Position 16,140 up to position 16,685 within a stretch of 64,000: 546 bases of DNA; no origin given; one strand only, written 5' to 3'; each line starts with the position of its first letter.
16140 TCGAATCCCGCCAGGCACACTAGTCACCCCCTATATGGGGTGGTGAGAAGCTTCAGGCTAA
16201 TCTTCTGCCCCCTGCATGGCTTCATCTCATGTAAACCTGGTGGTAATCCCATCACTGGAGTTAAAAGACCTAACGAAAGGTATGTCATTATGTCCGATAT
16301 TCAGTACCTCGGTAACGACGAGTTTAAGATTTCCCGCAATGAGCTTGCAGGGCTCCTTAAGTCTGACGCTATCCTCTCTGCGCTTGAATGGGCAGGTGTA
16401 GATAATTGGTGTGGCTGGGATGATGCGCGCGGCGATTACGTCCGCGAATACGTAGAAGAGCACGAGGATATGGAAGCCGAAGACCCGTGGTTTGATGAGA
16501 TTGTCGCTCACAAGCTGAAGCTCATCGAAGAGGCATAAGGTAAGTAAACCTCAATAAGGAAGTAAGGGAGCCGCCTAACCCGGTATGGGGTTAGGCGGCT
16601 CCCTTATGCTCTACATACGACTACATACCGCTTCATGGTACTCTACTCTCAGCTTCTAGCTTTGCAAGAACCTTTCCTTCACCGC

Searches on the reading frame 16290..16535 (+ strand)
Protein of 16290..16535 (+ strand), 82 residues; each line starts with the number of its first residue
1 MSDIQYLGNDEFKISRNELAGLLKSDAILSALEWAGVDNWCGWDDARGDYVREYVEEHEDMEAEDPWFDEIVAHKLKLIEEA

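Call 80: search_protein_families(library=pfam, proteins=[window:16290-16535:+], max_evalue=0.01)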
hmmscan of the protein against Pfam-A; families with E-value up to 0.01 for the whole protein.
window:16290-16535:+ (82 aa): 1 family
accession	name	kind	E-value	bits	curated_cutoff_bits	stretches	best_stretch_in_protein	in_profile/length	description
PF25708.1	Phage_T7_Gp5_9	-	1.8e-11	44.2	24.5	1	9-48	1-43/46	Phage T7 gp5.9 RecBCD inhibitor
